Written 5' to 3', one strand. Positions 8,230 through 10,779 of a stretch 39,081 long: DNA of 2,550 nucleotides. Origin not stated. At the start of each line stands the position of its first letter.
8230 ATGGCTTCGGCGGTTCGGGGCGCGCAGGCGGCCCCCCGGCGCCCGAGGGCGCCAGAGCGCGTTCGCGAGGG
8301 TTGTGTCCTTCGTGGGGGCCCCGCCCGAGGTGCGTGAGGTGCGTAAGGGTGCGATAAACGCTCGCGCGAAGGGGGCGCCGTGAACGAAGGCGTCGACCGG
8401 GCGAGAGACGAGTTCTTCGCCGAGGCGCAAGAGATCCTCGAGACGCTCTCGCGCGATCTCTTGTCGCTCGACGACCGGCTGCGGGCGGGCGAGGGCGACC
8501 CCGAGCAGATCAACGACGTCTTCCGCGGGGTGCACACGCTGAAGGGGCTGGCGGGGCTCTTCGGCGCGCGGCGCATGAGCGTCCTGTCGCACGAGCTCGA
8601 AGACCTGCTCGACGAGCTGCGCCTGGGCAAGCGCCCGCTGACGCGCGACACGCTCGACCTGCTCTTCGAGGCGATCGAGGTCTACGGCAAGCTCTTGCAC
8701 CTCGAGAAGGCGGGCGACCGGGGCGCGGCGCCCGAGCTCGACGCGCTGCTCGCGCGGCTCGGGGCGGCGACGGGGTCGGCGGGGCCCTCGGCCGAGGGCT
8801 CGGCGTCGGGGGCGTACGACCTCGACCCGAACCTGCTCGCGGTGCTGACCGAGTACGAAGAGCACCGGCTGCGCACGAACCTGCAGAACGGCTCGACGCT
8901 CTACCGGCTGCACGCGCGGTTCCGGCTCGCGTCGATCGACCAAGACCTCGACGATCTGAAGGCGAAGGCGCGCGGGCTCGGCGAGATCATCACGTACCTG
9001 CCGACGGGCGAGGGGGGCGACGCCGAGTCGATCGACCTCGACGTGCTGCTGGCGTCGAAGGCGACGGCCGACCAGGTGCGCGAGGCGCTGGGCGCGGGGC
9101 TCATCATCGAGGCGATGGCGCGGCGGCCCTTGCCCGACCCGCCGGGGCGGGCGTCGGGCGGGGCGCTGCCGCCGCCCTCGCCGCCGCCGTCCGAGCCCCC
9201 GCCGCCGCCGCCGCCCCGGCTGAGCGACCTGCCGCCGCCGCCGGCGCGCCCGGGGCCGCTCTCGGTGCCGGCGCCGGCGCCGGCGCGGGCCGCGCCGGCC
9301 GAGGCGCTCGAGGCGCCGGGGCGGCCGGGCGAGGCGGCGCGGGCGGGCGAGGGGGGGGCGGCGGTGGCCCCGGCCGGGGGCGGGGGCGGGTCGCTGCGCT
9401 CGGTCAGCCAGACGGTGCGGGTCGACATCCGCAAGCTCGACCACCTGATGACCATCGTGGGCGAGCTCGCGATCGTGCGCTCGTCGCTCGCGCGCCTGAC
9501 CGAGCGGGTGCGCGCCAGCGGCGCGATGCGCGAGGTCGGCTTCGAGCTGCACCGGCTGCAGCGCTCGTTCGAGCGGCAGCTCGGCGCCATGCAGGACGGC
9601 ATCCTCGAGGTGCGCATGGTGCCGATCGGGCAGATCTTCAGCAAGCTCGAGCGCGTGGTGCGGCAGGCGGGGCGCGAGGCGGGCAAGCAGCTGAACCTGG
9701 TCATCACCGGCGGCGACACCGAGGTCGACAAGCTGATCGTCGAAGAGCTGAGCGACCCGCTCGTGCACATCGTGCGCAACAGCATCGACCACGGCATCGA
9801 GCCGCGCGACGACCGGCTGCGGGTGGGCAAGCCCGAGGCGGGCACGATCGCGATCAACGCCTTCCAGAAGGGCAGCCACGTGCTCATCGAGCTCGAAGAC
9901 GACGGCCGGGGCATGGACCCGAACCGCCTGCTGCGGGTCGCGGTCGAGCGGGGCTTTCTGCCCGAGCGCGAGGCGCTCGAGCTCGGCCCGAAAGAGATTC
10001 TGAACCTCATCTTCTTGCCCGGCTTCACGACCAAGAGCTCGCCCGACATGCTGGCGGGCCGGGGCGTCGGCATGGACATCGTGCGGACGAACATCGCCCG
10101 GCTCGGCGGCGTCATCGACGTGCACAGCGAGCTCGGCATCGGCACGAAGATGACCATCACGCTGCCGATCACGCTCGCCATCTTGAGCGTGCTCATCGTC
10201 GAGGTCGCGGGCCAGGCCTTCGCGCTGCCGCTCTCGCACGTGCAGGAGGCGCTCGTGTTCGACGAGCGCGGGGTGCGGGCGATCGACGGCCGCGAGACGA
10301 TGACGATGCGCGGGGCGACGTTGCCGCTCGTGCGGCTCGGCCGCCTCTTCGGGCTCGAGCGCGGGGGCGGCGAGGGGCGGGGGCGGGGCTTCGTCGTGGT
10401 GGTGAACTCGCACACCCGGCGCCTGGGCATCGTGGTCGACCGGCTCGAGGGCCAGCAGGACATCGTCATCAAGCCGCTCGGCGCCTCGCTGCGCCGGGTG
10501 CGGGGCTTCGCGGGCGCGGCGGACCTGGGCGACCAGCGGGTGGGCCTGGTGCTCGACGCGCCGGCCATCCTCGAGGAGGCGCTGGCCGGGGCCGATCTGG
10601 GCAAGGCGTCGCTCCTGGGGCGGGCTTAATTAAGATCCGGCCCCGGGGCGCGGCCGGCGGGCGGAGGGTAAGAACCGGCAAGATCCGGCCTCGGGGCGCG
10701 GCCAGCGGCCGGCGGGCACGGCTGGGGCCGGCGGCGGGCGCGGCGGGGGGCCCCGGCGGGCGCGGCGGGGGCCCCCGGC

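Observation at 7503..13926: MCP-less, CheY-less chemosensory cluster coupled to a REC-HTH(XRE) transcription factor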

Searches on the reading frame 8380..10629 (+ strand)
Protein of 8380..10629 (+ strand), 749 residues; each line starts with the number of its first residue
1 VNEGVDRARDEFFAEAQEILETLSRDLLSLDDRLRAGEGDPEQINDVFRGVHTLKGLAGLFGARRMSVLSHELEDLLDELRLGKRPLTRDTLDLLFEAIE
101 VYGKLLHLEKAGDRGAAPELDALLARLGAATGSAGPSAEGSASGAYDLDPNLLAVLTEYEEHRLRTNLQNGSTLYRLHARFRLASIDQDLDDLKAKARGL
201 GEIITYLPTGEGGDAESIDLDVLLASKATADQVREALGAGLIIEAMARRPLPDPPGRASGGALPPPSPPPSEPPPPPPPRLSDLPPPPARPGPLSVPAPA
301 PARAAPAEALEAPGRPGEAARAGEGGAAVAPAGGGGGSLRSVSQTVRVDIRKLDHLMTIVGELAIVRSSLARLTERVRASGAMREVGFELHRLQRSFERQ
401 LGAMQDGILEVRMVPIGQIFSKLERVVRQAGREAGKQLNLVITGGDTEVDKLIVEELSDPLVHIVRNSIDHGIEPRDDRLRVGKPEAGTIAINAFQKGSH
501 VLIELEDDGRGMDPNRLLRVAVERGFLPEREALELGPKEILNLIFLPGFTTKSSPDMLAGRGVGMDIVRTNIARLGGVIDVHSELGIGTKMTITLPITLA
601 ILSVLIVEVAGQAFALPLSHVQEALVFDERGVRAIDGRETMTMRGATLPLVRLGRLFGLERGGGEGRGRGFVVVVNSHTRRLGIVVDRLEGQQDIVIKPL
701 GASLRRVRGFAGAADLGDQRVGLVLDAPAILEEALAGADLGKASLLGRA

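Call 6: search_protein_families(library=pfam, proteins=[window:8380-10629:+], max_evalue=0.01)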
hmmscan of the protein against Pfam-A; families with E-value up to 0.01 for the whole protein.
window:8380-10629:+ (749 aa): 4 families
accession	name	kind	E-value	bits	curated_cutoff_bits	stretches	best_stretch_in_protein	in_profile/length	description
PF01584.24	CheW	-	1.3e-26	93.3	23.5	1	604-733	2-136/138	CheW-like domain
PF02518.31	HATPase_c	-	3e-16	60.3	26.4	1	458-598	3-110/111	Histidine kinase-, DNA gyrase B-, and HSP90-like ATPase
PF01627.28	Hpt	-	2.3e-15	57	24.6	1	9-100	3-73/84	Hpt domain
PF02895.20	H-kinase_dim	-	1.9e-13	51.1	23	1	343-410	1-67/68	Signal transducing histidine kinase, homodimeric domain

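Call 29: find_homologous_proteins(query=window:8380-10629:+, max_evalue=1e-30)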
Query window:8380-10629:+ (749 aa): 4930 proteins with E <= 1e-30 among 8000 candidates; the best 120 are listed.
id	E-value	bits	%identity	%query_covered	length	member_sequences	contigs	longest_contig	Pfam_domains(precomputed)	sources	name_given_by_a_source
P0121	0.0e+0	1601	100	100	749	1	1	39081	PF02895.21,PF01584.25,PF02518.32,PF01627.29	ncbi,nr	ncbi:MAG TPA: chemotaxis protein CheA [Polyangiaceae bacterium]|nr:chemotaxis protein CheA [Polyangi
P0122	0.0e+0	1405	90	99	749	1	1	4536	PF02895.21,PF01584.25,PF02518.32,PF01627.29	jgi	jgi:two-component system, chemotaxis family, sensor kinase CheA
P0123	0.0e+0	1347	87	100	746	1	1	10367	PF02895.21,PF01584.25,PF02518.32,PF01627.29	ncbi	-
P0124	0.0e+0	1304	85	100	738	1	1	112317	PF02895.21,PF01584.25,PF02518.32,PF01627.29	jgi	jgi:two-component system, chemotaxis family, sensor kinase CheA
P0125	0.0e+0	1264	87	61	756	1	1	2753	PF02895.21,PF01584.25,PF02518.32,PF01627.29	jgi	jgi:two-component system chemotaxis sensor kinase CheA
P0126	9.6e-277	939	63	99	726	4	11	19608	PF02895.21,PF01584.25,PF02518.32,PF01627.29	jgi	jgi:two-component system, chemotaxis family, sensor kinase CheA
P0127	8.2e-275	932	64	99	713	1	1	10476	PF02895.21,PF01584.25,PF02518.32,PF01627.29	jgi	jgi:two-component system, chemotaxis family, sensor kinase CheA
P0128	1.0e-274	932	64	99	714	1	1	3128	PF02895.21,PF01584.25,PF02518.32,PF01627.29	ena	-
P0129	1.3e-271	922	63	99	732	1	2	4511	PF02895.21,PF01584.25,PF02518.32,PF01627.29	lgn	-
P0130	1.7e-266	905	61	99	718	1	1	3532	PF02895.21,PF01584.25,PF02518.32,PF01627.29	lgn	-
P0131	2.1e-266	904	60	99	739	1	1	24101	PF02895.21,PF01584.25,PF02518.32,PF01627.29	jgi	jgi:two-component system, chemotaxis family, sensor kinase CheA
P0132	1.7e-265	901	61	99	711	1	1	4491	PF02895.21,PF01584.25,PF02518.32,PF01627.29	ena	-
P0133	1.4e-264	898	62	100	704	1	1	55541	PF02895.21,PF01584.25,PF02518.32,PF01627.29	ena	-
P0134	1.7e-263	895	61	99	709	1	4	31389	PF02895.21,PF01584.25,PF02518.32,PF01627.29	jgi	jgi:two-component system chemotaxis sensor kinase CheA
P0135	4.2e-263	893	61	99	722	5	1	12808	PF02895.21,PF01584.25,PF02518.32,PF01627.29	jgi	jgi:two-component system chemotaxis sensor kinase CheA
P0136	1.1e-261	889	62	99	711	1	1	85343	PF02895.21,PF01584.25,PF02518.32,PF01627.29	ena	-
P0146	4.0e-255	867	60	99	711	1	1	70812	PF02895.21,PF01584.25,PF02518.32,PF01627.29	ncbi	-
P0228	6.8e-243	827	56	98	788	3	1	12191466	PF02895.21,PF01584.25,PF02518.32,PF01627.29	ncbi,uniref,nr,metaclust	ncbi:Signal transduction histidine kinase CheA [Labilithrix luteola]|uniref:histidine kinase n=1 Tax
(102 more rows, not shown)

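Call 30: find_encoding_contigs(protein=P0124, flank=10000, max_places=2)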
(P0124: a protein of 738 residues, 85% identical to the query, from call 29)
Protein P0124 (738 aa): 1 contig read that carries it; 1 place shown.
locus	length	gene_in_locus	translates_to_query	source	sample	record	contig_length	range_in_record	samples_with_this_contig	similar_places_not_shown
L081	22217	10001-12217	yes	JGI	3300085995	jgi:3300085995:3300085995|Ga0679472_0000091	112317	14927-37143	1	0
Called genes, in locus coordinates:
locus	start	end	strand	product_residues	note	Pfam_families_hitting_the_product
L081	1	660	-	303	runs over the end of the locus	PF01435:Peptidase_M48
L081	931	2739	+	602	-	PF13167:GTP-bdg_N, PF16360:GTP-bdg_M, PF00350:Dynamin_N (faint), PF01926:MMR_HSR1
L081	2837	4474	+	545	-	PF07626:PSD3, PF07637:PSD5, PF07631:PSD4, PF07627:PSCyt3, PF07624:PSD2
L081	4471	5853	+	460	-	PF07586:HXXSHH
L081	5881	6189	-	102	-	-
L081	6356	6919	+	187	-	-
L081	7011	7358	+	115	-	PF13432:TPR_16 (weak)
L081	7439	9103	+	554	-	PF17391:Urocanase_N, PF01175:Urocanase, PF17392:Urocanase_C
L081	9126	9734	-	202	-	PF00072:Response_reg, PF13560:HTH_31 (weak), PF01381:HTH_3, PF12844:HTH_19 (weak), PF13443:HTH_26 (weak)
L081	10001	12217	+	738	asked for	PF01627:Hpt, PF02895:H-kinase_dim, PF02518:HATPase_c, PF01584:CheW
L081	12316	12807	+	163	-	PF01584:CheW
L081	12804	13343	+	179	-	PF01584:CheW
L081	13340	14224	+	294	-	PF03705:CheR_N, PF01739:CheR, PF08242:Methyltransf_12 (faint), PF13649:Methyltransf_25 (faint)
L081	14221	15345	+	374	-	PF00072:Response_reg, PF01339:CheB_methylest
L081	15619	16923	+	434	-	PF02812:ELFV_dehydrog_N, PF00208:ELFV_dehydrog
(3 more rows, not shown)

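Call 31: find_encoding_contigs(protein=P0136, flank=10000, max_places=2)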
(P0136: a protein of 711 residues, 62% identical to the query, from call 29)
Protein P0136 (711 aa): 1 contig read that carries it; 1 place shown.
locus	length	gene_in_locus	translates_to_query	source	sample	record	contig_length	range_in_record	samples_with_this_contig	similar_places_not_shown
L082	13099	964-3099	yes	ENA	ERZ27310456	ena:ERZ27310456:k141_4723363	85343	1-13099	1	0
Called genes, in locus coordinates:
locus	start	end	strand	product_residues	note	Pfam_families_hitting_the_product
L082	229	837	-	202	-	PF00072:Response_reg, PF12844:HTH_19 (faint), PF13560:HTH_31 (weak), PF01381:HTH_3, PF13443:HTH_26 (weak)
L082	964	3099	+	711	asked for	PF01627:Hpt, PF02895:H-kinase_dim, PF02518:HATPase_c, PF01584:CheW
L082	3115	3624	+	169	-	PF01584:CheW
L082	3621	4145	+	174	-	PF01584:CheW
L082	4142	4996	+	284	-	PF03705:CheR_N, PF01739:CheR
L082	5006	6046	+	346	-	PF00072:Response_reg, PF01339:CheB_methylest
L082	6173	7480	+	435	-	PF02812:ELFV_dehydrog_N, PF00208:ELFV_dehydrog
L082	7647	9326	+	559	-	PF14716:HHH_8 (faint), PF14520:HHH_5, PF14791:DNA_pol_B_thumb (faint), PF02811:PHP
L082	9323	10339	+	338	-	-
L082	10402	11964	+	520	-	-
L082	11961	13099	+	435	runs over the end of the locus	PF02085:Cytochrom_CIII (faint), PF14522:Cytochrome_C7 (weak), PF14537:Cytochrom_c3_2 (faint), PF22113:Mtrc-MtrF_II-IV_dom (faint), PF14522:Cytochrome_C7 (weak)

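Call 32: find_encoding_contigs(protein=P0228, flank=10000, max_places=2)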
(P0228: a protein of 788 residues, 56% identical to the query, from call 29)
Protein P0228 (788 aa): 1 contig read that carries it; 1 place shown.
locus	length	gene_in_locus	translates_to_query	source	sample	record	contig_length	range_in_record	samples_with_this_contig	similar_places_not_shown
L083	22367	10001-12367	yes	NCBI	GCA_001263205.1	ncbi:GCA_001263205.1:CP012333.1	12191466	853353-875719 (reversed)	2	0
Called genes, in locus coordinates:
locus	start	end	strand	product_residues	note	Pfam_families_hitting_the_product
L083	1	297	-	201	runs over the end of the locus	PF04519:Bactofilin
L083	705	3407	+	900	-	PF03176:MMPL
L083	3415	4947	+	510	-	PF03901:Glyco_transf_22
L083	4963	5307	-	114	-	-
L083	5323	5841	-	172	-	PF01590:GAF, PF13185:GAF_2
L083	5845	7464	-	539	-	PF16697:Yop-YscD_cpl (weak), PF00498:FHA, PF16697:Yop-YscD_cpl, PF00498:FHA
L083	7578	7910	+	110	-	PF00595:PDZ, PF13180:PDZ_2, PF17820:PDZ_6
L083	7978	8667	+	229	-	PF05728:UPF0227, PF12146:Hydrolase_4 (weak), PF12697:Abhydrolase_6, PF00561:Abhydrolase_1 (faint)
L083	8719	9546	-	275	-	PF00994:MoCF_biosynth, PF24102:FLAD1_M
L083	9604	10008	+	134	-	PF00072:Response_reg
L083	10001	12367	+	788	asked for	PF01627:Hpt, PF02895:H-kinase_dim, PF02518:HATPase_c, PF01584:CheW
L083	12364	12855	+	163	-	PF01584:CheW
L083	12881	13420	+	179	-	PF01584:CheW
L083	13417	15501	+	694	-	PF02985:HEAT (faint), PF13646:HEAT_2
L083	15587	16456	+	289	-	PF03705:CheR_N, PF01739:CheR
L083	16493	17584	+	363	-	PF00072:Response_reg, PF01339:CheB_methylest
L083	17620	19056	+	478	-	PF01523:PmbA_TldD_1st (weak), PF19290:PmbA_TldD_2nd, PF19289:PmbA_TldD_3rd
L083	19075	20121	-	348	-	PF14344:DUF4397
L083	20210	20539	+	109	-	PF01381:HTH_3 (weak)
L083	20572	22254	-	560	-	-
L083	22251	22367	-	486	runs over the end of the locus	-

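Call 33: find_related_loci(query=window:8380-10629:+, collection=metagenome_contigs, flank=10000)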
Query window:8380-10629:+ (749 aa) in metagenome_contigs; peptide patterns used: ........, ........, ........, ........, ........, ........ (x = any residue, [..] = any of these).
600 stretches matched a pattern (row limit reached: there are more); 389 encode a relative of the query (tblastn E <= 1e-3); the best 80 are kept; 80 distinct loci.
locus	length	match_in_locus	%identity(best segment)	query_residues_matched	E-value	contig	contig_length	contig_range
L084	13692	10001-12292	55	6-736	0e+0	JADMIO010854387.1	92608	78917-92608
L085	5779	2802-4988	56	3-735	0e+0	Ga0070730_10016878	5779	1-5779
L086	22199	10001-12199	58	6-739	0e+0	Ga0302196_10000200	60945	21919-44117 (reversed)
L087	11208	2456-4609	56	3-739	0e+0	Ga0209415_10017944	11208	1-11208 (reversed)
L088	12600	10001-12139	55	5-738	0e+0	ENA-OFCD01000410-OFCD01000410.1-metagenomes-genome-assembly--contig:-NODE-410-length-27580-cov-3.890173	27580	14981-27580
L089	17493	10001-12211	55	6-749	0e+0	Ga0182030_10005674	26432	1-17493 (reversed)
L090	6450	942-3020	56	6-736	0e+0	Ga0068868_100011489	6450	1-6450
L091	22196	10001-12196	54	5-748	0e+0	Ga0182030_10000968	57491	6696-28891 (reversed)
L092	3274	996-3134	54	3-749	0e+0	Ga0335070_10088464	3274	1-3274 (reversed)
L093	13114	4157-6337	55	6-735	0e+0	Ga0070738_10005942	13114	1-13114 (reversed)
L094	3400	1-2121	54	9-749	0e+0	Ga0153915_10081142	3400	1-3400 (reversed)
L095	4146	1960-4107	52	6-741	0e+0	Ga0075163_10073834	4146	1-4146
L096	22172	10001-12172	55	3-735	0e+0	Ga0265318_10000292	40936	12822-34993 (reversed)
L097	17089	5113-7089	56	47-748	0e+0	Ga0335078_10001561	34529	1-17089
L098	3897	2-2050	52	53-737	0e+0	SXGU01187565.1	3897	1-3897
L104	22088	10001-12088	47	11-743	0e+0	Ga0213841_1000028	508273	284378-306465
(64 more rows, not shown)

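Call 35: find_encoding_contigs(protein=P0133, flank=10000, max_places=1)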
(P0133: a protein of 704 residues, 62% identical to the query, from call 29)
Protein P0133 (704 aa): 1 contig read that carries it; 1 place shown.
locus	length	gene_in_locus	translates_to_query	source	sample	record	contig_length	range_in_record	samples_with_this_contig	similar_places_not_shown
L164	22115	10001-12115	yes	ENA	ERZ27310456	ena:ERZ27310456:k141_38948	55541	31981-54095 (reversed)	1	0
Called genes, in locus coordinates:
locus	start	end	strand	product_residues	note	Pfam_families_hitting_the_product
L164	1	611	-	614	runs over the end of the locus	PF00009:GTP_EFTU, PF01926:MMR_HSR1 (faint), PF22042:EF-G_D2, PF03144:GTP_EFTU_D2, PF16658:RF3_C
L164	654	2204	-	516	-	PF00924:MS_channel_2nd, PF21082:MS_channel_3rd, PF00027:cNMP_binding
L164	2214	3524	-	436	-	PF00067:p450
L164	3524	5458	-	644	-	PF13522:GATase_6, PF13537:GATase_7, PF00733:Asn_synthase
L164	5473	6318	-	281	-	PF04116:FA_hydroxylase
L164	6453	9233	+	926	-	PF00069:Pkinase, PF01636:APH (faint), PF07714:PK_Tyr_Ser-Thr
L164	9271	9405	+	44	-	-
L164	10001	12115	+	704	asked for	PF01627:Hpt, PF02895:H-kinase_dim, PF02518:HATPase_c, PF01584:CheW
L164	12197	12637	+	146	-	PF01584:CheW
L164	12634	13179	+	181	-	PF01584:CheW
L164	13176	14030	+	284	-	PF03705:CheR_N, PF01739:CheR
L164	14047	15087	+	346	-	PF00072:Response_reg, PF01339:CheB_methylest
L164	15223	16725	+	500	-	PF02812:ELFV_dehydrog_N, PF00208:ELFV_dehydrog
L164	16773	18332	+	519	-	PF14520:HHH_5 (weak), PF14791:DNA_pol_B_thumb, PF02811:PHP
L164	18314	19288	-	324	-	-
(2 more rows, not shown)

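Call 36: find_encoding_contigs(protein=P0131, flank=10000, max_places=1)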
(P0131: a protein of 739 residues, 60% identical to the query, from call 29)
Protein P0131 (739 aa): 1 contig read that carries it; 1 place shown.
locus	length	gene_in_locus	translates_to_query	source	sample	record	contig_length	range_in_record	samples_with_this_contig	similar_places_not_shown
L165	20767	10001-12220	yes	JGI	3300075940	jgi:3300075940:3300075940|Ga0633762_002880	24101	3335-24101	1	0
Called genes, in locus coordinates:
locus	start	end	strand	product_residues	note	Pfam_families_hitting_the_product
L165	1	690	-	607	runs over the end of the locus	PF16697:Yop-YscD_cpl, PF00498:FHA, PF00158:Sigma54_activat, PF14532:Sigma54_activ_2, PF07724:AAA_2 (weak), PF07728:AAA_5, PF25601:AAA_lid_14, PF02954:HTH_8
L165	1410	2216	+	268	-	-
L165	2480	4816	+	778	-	PF07631:PSD4 (weak), PF07627:PSCyt3 (weak)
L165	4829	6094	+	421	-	PF07394:DUF1501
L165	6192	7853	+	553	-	PF17391:Urocanase_N, PF01175:Urocanase, PF17392:Urocanase_C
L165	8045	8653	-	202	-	PF00072:Response_reg, PF13560:HTH_31 (weak), PF01381:HTH_3, PF12844:HTH_19 (weak), PF13443:HTH_26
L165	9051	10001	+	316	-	PF00561:Abhydrolase_1, PF12146:Hydrolase_4, PF12697:Abhydrolase_6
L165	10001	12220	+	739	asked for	PF01627:Hpt, PF02895:H-kinase_dim, PF02518:HATPase_c, PF01584:CheW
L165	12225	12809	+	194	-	PF01584:CheW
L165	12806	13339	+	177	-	PF01584:CheW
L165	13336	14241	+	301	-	PF03705:CheR_N, PF01739:CheR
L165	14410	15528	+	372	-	PF00072:Response_reg, PF01339:CheB_methylest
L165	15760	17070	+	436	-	PF02812:ELFV_dehydrog_N, PF00208:ELFV_dehydrog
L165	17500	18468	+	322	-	-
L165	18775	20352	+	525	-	-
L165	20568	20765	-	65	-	?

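Call 37: find_encoding_contigs(protein=P0146, flank=10000, max_places=1)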
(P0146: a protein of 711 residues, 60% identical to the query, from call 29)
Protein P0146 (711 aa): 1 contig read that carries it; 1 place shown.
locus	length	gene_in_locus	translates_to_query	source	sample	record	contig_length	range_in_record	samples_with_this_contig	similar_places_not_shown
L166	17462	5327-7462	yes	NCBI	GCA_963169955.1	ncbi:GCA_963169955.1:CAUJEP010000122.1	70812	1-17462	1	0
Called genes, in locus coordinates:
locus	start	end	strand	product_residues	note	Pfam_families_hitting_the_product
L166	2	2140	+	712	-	?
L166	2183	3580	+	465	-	-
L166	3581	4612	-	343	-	-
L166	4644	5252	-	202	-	PF00072:Response_reg, PF13560:HTH_31 (weak), PF01381:HTH_3, PF12844:HTH_19 (weak), PF13443:HTH_26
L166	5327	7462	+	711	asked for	PF01627:Hpt, PF02895:H-kinase_dim, PF02518:HATPase_c, PF01584:CheW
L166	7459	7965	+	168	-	PF01584:CheW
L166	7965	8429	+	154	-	PF01584:CheW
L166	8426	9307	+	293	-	PF03705:CheR_N (faint), PF01739:CheR, PF08242:Methyltransf_12 (faint)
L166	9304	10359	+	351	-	PF00072:Response_reg, PF01339:CheB_methylest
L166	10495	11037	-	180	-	PF01220:DHquinase_II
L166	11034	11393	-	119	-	-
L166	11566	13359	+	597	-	PF00330:Aconitase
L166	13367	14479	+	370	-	PF00534:Glycos_transf_1, PF13692:Glyco_trans_1_4, PF13524:Glyco_trans_1_2 (weak)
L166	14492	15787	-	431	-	PF02812:ELFV_dehydrog_N, PF00208:ELFV_dehydrog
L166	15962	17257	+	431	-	PF07642:BBP2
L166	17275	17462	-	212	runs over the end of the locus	-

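Call 38: find_encoding_contigs(protein=P0126, flank=10000, max_places=2)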
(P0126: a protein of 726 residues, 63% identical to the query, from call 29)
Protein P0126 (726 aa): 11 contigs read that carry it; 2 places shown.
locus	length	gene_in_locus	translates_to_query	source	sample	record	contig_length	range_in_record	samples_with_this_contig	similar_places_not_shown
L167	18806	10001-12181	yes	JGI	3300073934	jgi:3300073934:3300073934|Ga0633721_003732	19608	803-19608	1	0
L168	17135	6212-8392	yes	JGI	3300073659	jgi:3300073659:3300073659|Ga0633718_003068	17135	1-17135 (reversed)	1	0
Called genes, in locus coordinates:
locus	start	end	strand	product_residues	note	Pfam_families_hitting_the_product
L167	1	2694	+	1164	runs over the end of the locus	?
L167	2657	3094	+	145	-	PF07638:Sigma70_ECF (faint), PF08281:Sigma70_r4_2, PF04545:Sigma70_r4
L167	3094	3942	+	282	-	-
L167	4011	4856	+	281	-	PF12706:Lactamase_B_2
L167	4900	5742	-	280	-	-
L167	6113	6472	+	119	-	-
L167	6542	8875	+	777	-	PF17391:Urocanase_N, PF01175:Urocanase, PF17392:Urocanase_C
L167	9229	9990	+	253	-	PF12146:Hydrolase_4 (faint), PF00561:Abhydrolase_1, PF12697:Abhydrolase_6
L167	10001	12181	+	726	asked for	PF01627:Hpt, PF02895:H-kinase_dim, PF02518:HATPase_c, PF01584:CheW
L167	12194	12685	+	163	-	PF01584:CheW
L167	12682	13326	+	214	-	PF01584:CheW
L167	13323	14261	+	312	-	PF03705:CheR_N, PF08242:Methyltransf_12 (faint), PF13649:Methyltransf_25 (faint), PF01739:CheR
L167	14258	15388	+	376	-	PF00072:Response_reg, PF01339:CheB_methylest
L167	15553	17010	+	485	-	PF02812:ELFV_dehydrog_N, PF00208:ELFV_dehydrog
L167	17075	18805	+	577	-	?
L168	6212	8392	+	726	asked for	PF01627:Hpt, PF02895:H-kinase_dim, PF02518:HATPase_c, PF01584:CheW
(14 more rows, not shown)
